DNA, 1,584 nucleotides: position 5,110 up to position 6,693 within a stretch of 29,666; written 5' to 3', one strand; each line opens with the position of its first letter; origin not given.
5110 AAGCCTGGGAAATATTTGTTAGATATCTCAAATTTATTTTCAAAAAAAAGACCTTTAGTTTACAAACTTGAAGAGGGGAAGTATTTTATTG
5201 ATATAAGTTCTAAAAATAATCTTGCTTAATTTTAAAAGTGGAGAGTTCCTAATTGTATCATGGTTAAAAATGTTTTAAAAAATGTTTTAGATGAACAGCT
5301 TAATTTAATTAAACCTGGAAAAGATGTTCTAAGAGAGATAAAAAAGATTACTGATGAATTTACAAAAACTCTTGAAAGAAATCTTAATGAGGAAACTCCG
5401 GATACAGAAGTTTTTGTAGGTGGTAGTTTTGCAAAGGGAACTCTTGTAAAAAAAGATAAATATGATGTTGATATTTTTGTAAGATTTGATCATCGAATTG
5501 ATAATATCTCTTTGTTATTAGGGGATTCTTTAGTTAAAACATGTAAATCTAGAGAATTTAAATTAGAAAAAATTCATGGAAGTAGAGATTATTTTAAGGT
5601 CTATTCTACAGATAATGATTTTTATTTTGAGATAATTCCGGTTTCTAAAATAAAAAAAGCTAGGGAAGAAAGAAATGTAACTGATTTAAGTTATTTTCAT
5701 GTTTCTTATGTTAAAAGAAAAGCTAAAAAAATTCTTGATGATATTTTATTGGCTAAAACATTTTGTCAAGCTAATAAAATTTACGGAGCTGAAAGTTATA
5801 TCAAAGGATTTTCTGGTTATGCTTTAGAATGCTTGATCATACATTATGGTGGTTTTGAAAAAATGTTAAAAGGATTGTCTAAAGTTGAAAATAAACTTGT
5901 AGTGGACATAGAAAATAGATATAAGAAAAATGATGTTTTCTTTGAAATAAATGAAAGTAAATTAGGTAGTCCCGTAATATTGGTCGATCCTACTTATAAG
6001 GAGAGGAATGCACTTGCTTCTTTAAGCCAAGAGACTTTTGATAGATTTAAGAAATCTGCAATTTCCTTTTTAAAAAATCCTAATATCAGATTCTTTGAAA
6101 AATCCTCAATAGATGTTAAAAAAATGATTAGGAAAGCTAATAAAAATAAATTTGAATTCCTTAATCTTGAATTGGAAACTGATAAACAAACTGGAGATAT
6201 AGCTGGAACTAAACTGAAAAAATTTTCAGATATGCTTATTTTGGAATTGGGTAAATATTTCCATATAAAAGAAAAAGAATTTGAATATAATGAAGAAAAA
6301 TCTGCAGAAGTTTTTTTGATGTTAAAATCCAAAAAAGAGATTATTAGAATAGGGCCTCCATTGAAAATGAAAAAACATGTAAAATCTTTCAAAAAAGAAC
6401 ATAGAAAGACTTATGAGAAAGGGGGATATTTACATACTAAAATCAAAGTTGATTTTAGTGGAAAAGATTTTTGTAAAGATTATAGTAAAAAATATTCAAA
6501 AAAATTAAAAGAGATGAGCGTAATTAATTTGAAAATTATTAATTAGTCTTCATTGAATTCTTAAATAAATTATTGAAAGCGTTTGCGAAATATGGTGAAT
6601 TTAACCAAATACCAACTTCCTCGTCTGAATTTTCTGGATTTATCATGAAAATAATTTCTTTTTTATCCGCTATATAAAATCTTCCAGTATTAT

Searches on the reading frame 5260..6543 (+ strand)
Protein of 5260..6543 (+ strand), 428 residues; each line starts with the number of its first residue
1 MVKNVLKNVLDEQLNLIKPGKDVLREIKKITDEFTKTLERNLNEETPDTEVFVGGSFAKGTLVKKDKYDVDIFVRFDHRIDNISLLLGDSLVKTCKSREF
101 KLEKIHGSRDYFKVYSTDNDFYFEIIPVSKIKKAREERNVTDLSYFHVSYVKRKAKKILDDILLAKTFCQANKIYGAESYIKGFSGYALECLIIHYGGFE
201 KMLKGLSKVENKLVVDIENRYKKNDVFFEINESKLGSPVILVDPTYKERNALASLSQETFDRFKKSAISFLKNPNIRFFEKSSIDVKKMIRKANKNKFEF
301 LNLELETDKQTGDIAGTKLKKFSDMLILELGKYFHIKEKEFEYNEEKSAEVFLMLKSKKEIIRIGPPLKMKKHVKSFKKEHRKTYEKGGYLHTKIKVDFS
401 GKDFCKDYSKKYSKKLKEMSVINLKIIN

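Call 31: find_encoding_contigs(protein=window:5260-6543:+, flank=10000, max_places=8)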
Protein window:5260-6543:+ (428 aa): 3 contigs read that carry it; 3 places shown.
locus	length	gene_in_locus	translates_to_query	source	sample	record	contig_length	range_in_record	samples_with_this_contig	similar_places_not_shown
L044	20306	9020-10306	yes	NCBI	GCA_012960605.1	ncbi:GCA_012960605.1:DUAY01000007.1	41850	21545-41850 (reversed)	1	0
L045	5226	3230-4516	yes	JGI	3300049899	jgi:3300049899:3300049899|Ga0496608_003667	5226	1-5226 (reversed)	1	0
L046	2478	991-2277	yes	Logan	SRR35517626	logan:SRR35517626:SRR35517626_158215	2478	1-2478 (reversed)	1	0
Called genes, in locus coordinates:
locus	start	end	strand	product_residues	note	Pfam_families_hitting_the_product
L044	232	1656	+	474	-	PF01139:RtcB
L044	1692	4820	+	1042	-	-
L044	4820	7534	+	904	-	PF00801:PKD, PF18911:PKD_4 (weak)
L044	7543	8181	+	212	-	PF00025:Arf (faint), PF00009:GTP_EFTU (faint), PF01926:MMR_HSR1, PF02421:FeoB_N (weak), PF16897:MMR_HSR1_Xtn (faint)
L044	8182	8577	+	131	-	PF09846:OapB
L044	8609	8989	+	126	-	PF09845:OapC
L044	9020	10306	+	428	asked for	PF18144:SMODS (weak), PF01909:NTP_transf_2 (weak), PF09249:tRNA_NucTransf2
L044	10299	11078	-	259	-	PF01978:TrmB, PF11495:TrmB_EBD_N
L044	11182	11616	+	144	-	-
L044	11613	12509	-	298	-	PF06550:SPP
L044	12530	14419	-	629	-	PF17214:KH_TffA, PF00753:Lactamase_B, PF12706:Lactamase_B_2, PF16661:Lactamase_B_6, PF10996:Beta-Casp, PF07521:RMMBL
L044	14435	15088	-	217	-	PF00227:Proteasome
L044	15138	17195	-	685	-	PF02463:SMC_N (weak), PF13476:AAA_23, PF13555:AAA_29 (faint)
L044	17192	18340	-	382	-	PF00149:Metallophos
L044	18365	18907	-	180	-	PF05175:MTS, PF13489:Methyltransf_23 (faint), PF03602:Cons_hypoth95 (weak), PF06325:PrmA (weak), PF07669:Eco57I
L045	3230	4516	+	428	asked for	PF18144:SMODS (weak), PF01909:NTP_transf_2 (weak), PF09249:tRNA_NucTransf2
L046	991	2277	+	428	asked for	PF18144:SMODS (weak), PF01909:NTP_transf_2 (weak), PF09249:tRNA_NucTransf2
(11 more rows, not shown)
